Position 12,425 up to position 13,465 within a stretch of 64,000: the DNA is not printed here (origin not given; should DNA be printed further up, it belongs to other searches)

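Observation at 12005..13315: Three-gene operon: 29-aa tandem-repeat solenoid, B-box-like zinc ribbon and coiled-coil protein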

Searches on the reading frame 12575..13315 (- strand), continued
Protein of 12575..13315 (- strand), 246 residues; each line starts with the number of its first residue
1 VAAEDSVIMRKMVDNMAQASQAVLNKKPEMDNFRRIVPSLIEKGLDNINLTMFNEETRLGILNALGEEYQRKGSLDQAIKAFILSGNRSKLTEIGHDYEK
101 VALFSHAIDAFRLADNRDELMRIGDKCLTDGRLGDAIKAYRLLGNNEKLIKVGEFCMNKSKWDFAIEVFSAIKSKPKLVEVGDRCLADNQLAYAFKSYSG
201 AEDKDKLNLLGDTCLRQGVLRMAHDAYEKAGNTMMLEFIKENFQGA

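Call 37: fold_search(model_id=the predicted structure, library=pdb)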
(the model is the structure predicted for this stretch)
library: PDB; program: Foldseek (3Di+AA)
matches with E <= 10: 1011; with E <= 0.001: 9
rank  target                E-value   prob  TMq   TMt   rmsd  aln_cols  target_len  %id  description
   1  8chy                  3.8e-05  1.00  0.26  0.24  14.3       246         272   20  Crystal structure of an 8-repeat consensus TPR superhelix with Zinc. (released 2024-02-21)
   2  9qhb                  6.6e-05  1.00  0.26  0.24  14.3       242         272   18  Crystal structure of 16-repeat CTPR protein with eliminated coordination sites (released 2025-10-22)
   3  1w3b_B                1.7e-04  1.00  0.25  0.18  14.0       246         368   15  The superhelical TPR domain of O-linked GlcNAc transferase reveals structural similarities to importin alpha. (released 2004-09-09)
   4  9qhc_B                3.5e-04  1.00  0.27  0.25  13.9       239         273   18  Crystal structure of 8-repeat CTPR protein with eliminated coordination sites (released 2025-10-22)
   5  8dth_B                5.7e-04  1.00  0.27  0.13  15.0       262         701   17  Cryo-EM structure of Arabidopsis SPY alternative conformation 2 (released 2023-03-08)
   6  7y4i_A                7.6e-04  1.00  0.28  0.12  14.0       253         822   14  Crystal structure of SPINDLY in complex with GDP (released 2022-12-07)
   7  8dtf_A                7.6e-04  1.00  0.25  0.12  14.9       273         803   16  Cryo-EM structure of the full length Arabidopsis SPY with complete TPRs (released 2023-03-08)
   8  6eou                  9.1e-04  1.00  0.27  0.21  14.0       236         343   15  O-GlcNAc transferase TPR domain with the intellectual disability associated mutation L254F (released 2018-05-09)
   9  4zlh_B                9.5e-04  1.00  0.22  0.17  13.9       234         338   18  Structure of the LapB cytoplasmic domain at 2 angstroms (released 2015-11-11)
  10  7y4i_B                1.4e-03  1.00  0.27  0.12  14.8       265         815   17  Crystal structure of SPINDLY in complex with GDP (released 2022-12-07)
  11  8dtg_B                1.7e-03  1.00  0.27  0.12  15.0       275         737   16  Cryo-EM structure of Arabidopsis SPY alternative conformation 1 (released 2023-03-08)
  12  4ui9_J                2.3e-03  1.00  0.27  0.15  15.5       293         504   15  Atomic structure of the human Anaphase-Promoting Complex (released 2015-06-17)
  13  5a31_J                2.3e-03  1.00  0.27  0.15  15.5       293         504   15  Structure of the human APC-Cdh1-Hsl1-UbcH10 complex. (released 2015-11-18)
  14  8dti_A                2.4e-03  1.00  0.22  0.11  12.8       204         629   19  Cryo-EM structure of Arabidopsis SPY in complex with GDP-fucose (released 2023-03-08)
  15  7rdr_A                2.7e-03  0.84  0.14  0.10  18.6       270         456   11  Circular tandem repeat protein with novel repeat topology and enhanced subunit contact surfaces (released 2021-09-01)
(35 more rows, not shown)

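Call 44: search_protein_families(library=pfam, proteins=[L058:10716-11114:+, L057:9880-10182:+, L042:11162-11572:+, L059:10665-11015:+, L042:8842-9984:+, L016:10748-11011:+, L016:11008-11478:+], max_evalue=0.05)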
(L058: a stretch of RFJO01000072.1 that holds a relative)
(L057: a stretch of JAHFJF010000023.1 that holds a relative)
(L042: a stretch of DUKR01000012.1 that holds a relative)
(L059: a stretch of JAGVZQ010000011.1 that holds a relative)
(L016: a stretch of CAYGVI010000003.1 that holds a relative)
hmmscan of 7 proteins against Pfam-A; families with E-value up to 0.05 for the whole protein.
L058:10716-11114:+ (132 aa): 3 families
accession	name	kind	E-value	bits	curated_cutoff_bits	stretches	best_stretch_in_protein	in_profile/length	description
PF04472.17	SepF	-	8.9e-11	42.3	27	1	42-117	1-72/72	Cell division protein SepF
PF09183.16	DUF1947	-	0.0062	17.1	22.5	1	8-44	10-45/65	Domain of unknown function (DUF1947)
PF00466.25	Ribosomal_L10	-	0.042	14.3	22.8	0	53-89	10-46/100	Ribosomal protein L10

L057:9880-10182:+ (101 aa): 1 family
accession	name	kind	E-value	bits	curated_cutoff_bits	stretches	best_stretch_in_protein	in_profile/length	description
PF04472.17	SepF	-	1.7e-07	31.8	27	1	39-101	1-59/72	Cell division protein SepF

L042:11162-11572:+ (136 aa): 8 families
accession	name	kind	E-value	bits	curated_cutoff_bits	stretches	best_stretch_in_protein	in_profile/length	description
PF01155.25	HypA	-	3.2e-06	27.6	28.9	1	69-118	50-98/112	Hydrogenase/urease nickel incorporation, metallochaperone, hypA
PF18912.6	DZR_2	-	0.0035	17.6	27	0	89-114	21-44/56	Double zinc ribbon domain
PF09723.15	Zn_ribbon_8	-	0.0053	17.2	34.4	0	92-119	8-39/41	Zinc ribbon domain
PF07191.17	Zn_ribbon_6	-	0.011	16.2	25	0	82-119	9-41/67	Double zinc ribbon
PF10955.13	Fin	-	0.012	16.3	23.7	0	55-106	6-69/76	Anti-sigma-F factor Fin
PF10367.15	zf-Vps39_C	-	0.013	15.5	24.7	0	54-65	10-21/41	Vacuolar sorting protein 39 C-terminal zinc finger domain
PF14471.11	DUF4428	-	0.022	15.1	27.8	1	33-77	1-44/51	Domain of unknown function (DUF4428)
PF00412.28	LIM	-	0.039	14.7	22.9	0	22-60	17-54/58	LIM domain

L059:10665-11015:+ (116 aa): 0 families

L042:8842-9984:+ (380 aa): 3 families
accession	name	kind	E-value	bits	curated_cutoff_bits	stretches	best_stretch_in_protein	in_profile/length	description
PF00091.31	Tubulin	-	2e-44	152.6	33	1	48-206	2-189/190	Tubulin/FtsZ family, GTPase domain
PF12327.13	FtsZ_C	-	2.2e-30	105.3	27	1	254-347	1-94/95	FtsZ family, C-terminal domain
PF13809.12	Tubulin_2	-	0.012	15.3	27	0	114-169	133-206/356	Tubulin like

L016:10748-11011:+ (87 aa): 1 family
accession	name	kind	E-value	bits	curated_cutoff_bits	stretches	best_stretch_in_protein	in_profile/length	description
PF00643.29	zf-B_box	-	0.0053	17.3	24.1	1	2-26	5-30/42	B-box zinc finger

L016:11008-11478:+ (156 aa): 1 family
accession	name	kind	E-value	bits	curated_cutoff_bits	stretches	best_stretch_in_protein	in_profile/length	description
PF23742.1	VBS_C3G9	-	5.8e-05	23.6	27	1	68-130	11-74/120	C3G9 VBS-like domain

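Call 54: search_protein_families(library=pfam, alignment_id=A5, max_evalue=0.01)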
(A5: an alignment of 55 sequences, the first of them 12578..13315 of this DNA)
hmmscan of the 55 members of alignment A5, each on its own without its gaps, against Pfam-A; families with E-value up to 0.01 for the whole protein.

A. member 1, window:12578-13315:- (246 aa): 8 families
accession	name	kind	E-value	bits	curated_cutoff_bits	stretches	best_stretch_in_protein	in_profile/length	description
PF07719.23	TPR_2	-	4.2e-06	26.9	27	0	61-82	3-24/34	Tetratricopeptide repeat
PF00515.34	TPR_1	-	3e-05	24.1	27.8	0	62-82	4-24/34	Tetratricopeptide repeat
PF13424.12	TPR_12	-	0.00069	20.2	30.1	0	207-230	48-71/77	Tetratricopeptide repeat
PF24762.1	TPR_IF140-IFT172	-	0.00092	18.4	26.8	0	147-234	339-433/486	IF140/IFT172 TPR domain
PF00637.26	Clathrin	-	0.0018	18.4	29.6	0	148-217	72-138/143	Region in Clathrin and VPS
PF23953.1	TPR_COPA_B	-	0.0068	16.5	33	0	156-231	55-131/181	COPA/B TPR domain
PF13176.12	TPR_7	-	0.0072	16.8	27.9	0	153-169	6-22/36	Tetratricopeptide repeat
PF13181.12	TPR_8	-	0.0081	16.7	25.7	0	61-82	3-24/34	Tetratricopeptide repeat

B. families by the number of members that match (of 55 scanned): 31 families (the first 25 are shown)
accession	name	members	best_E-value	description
PF07719.23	TPR_2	55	1.3e-11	Tetratricopeptide repeat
PF00637.26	Clathrin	51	1.6e-07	Region in Clathrin and VPS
PF00515.34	TPR_1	49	1.6e-11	Tetratricopeptide repeat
PF13181.12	TPR_8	29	1.3e-06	Tetratricopeptide repeat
PF13414.12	TPR_11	28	2.7e-08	TPR repeat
PF24762.1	TPR_IF140-IFT172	27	2.1e-06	IF140/IFT172 TPR domain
PF13176.12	TPR_7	26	6.4e-06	Tetratricopeptide repeat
PF23953.1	TPR_COPA_B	24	1.3e-05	COPA/B TPR domain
PF13424.12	TPR_12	15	3.5e-05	Tetratricopeptide repeat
PF13432.12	TPR_16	13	2.8e-05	Tetratricopeptide repeat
PF13428.12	TPR_14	9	0.00019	Tetratricopeptide repeat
PF04097.20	Nic96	9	0.00034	Nup93/Nic96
PF23774.1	TPR_GEMI5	8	0.00034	GEMI5 TPR domain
PF23878.1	TPR_ELP1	7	0.00064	ELP1 TPR domain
PF07575.19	Nucleopor_Nup85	3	0.00012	Nup85 Nucleoporin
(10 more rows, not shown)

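Call 55: search_solved_structures(query=A5, max_evalue=1)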
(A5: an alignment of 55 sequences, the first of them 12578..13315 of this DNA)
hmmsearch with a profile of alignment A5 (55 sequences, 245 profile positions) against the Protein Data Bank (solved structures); distinct sequences matched with E-value up to 1: 58.
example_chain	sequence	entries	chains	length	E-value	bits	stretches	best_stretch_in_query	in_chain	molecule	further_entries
9qhb_A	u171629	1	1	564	1.6e-13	53.9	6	63-229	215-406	Engineered tetratricopeptide repeat protein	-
9gzg_A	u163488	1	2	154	1.4e-11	47.6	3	62-115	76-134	Engineered CTPR protein with glutamic acids for conductivity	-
7obi_A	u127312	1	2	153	3.6e-11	46.3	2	59-124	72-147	CTPR-rv4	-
8bu0_A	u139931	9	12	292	3.3e-10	43.1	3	63-229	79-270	Consensus tetratricopeptide repeat protein | Crystal structure of an 8-repeat consensus TPR superhelix with Zinc. | Monomer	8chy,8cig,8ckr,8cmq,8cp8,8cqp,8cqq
9qhc_A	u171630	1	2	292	2.7e-07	33.6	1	63-229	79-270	Engineered tetratricopeptide repeat protein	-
8ump_A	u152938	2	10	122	3.4e-06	30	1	67-159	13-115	T33-ml35-redesigned-TPR-domain-fold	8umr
8ch0_A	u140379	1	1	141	1.6e-05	27.7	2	63-113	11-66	Consensus tetratricopeptide repeat protein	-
2fo7_A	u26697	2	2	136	2.1e-05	27.4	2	63-113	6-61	SYNTHETIC CONSENSUS TPR PROTEIN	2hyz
6vl6_A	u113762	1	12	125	2.4e-05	27.2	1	87-169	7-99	T33_dn2A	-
5hrz_A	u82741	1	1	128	5e-05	26.2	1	62-115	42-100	TPR domain protein 1na0C3_3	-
1na0_A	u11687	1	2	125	5.9e-05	25.9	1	63-141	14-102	designed protein CTPR3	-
2wqh_A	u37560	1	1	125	8.8e-05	25.4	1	63-140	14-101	CTPR3Y3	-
1b89_A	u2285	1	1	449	0.00017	24.4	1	61-179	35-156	PROTEIN (CLATHRIN HEAVY CHAIN)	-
8bbf_B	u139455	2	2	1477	0.00026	23.8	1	76-233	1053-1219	Intraflagellar transport protein 140 homolog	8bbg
8fgw_E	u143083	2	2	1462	0.00026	23.8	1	76-233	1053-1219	Intraflagellar transport protein 140 homolog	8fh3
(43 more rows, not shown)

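Call 74: search_protein_families(library=pfam, proteins=[P0066, P0063, P0077, P0107, P0088, P0118, P0071, P0072, P0099, P0145], max_evalue=0.001)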
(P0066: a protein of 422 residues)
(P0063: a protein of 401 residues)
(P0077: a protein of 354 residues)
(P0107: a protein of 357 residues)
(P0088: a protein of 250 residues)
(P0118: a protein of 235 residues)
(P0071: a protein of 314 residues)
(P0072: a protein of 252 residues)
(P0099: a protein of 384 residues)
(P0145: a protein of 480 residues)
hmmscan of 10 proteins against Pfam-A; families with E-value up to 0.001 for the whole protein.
P0066 (422 aa): 2 families
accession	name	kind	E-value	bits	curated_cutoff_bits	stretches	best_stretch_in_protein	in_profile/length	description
PF19302.4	DUF5915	-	3.2e-51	174.1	27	1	220-417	1-194/195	Domain of unknown function (DUF5915)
PF08264.19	Anticodon_1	-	1.8e-20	73.8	25.1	1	64-201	14-146/148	Anticodon-binding domain of tRNA ligase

P0063 (401 aa): 1 family
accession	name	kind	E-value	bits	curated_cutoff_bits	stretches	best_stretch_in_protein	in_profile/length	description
PF13414.12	TPR_11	-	0.0001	22.3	26.8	0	301-319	1-19/42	TPR repeat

P0077 (354 aa): 4 families
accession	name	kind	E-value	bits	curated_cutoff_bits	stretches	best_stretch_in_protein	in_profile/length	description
PF00515.34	TPR_1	-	3e-07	30.4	27.8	0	249-271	4-26/34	Tetratricopeptide repeat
PF07719.23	TPR_2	-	1.7e-06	28.1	27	0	251-271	6-26/34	Tetratricopeptide repeat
PF13432.12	TPR_16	-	9.1e-06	26.5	32.7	0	219-271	4-56/65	Tetratricopeptide repeat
PF13174.12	TPR_6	-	0.00026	21.9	26.3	0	215-243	3-31/33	Tetratricopeptide repeat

P0107 (357 aa): 3 families
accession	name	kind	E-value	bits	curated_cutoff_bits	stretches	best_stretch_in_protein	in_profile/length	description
PF00515.34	TPR_1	-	3.9e-05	23.7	27.8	0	249-271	5-27/34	Tetratricopeptide repeat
PF07719.23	TPR_2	-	0.00015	22.1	27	0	246-271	2-27/34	Tetratricopeptide repeat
PF13414.12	TPR_11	-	0.00069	19.7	26.8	0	252-271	1-20/42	TPR repeat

P0088 (250 aa): 2 families
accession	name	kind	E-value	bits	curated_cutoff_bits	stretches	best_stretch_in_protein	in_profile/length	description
PF00515.34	TPR_1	-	0.00026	21.1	27.8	0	159-175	11-27/34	Tetratricopeptide repeat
PF07719.23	TPR_2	-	0.00067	20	27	0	152-175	4-27/34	Tetratricopeptide repeat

P0118 (235 aa): 0 families

P0071 (314 aa): 0 families

P0072 (252 aa): 9 families
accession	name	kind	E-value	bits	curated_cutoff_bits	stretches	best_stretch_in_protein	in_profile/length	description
PF07719.23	TPR_2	-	3.1e-09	36.7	27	0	221-244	3-26/34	Tetratricopeptide repeat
PF00515.34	TPR_1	-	2.6e-08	33.8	27.8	0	224-243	6-25/34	Tetratricopeptide repeat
PF13181.12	TPR_8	-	1.6e-06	28.3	25.7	0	226-243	8-25/34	Tetratricopeptide repeat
PF13414.12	TPR_11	-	3.9e-06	26.9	26.8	0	226-243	1-18/42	TPR repeat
PF01535.26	PPR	-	0.00011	22.6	25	0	110-129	8-27/31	PPR repeat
PF13041.12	PPR_2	-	0.00017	22.1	30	0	110-131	11-32/50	PPR repeat family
PF13176.12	TPR_7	-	0.0002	21.7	27.9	0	224-244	4-24/36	Tetratricopeptide repeat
PF14559.12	TPR_19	-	0.00022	21.9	25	0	225-246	31-52/68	Tetratricopeptide repeat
PF13174.12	TPR_6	-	0.00045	21.1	26.3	0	16-36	5-25/33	Tetratricopeptide repeat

P0099 (384 aa): 2 families
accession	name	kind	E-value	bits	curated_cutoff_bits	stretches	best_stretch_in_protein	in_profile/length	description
PF13176.12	TPR_7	-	0.0002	21.6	27.9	0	327-349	3-27/36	Tetratricopeptide repeat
PF13428.12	TPR_14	-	0.0005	20.9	23.5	0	361-381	7-27/44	Tetratricopeptide repeat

P0145 (480 aa): 0 families

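Call 88: search_protein_families(library=padloc, proteins=[window:12575-13315:-], max_evalue=0.01)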
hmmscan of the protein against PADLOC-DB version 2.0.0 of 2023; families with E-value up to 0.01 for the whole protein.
window:12575-13315:- (246 aa): 0 families

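Call 89: find_encoding_contigs(protein=P0077, flank=6000, max_places=4)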
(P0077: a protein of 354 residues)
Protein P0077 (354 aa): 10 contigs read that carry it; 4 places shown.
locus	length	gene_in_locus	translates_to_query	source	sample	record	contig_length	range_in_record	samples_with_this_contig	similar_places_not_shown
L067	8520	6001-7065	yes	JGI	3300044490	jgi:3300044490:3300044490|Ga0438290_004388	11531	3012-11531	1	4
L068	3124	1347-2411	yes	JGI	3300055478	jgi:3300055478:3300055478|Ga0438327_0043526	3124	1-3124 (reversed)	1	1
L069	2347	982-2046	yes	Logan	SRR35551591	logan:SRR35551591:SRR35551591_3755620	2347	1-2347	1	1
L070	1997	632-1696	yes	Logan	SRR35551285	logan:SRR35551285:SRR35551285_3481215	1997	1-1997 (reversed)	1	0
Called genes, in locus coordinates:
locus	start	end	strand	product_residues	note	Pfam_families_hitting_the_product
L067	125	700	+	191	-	-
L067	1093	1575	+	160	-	PF00383:dCMP_cyt_deam_1, PF14437:MafB19-deam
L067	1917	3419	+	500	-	PF10996:Beta-Casp, PF07521:RMMBL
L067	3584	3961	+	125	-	-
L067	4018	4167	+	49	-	PF18930:DUF5679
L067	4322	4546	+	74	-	PF26688:RHH_12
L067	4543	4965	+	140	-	PF10130:PIN_2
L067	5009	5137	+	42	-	-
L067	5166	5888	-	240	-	PF01978:TrmB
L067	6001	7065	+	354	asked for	PF00515:TPR_1 (faint), PF07719:TPR_2 (faint), PF13432:TPR_16 (faint)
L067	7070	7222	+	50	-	-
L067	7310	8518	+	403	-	?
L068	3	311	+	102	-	?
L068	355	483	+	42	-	-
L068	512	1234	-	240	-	PF01978:TrmB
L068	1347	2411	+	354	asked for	PF00515:TPR_1 (faint), PF07719:TPR_2 (faint), PF13432:TPR_16 (faint)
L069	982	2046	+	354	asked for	PF00515:TPR_1 (faint), PF07719:TPR_2 (faint), PF13432:TPR_16 (faint)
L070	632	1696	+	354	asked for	PF00515:TPR_1 (faint), PF07719:TPR_2 (faint), PF13432:TPR_16 (faint)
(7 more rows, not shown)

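Call 90: find_encoding_contigs(protein=P0118, flank=6000, max_places=4)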
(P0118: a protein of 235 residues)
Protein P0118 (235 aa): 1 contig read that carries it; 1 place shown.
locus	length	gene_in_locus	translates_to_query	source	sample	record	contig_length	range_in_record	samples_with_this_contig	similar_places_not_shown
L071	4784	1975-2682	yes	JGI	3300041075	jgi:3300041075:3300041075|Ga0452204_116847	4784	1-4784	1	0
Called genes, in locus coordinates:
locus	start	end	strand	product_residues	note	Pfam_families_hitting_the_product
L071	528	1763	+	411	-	-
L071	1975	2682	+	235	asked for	-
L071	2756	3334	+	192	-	PF03629:SASA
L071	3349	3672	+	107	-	-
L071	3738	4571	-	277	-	PF13229:Beta_helix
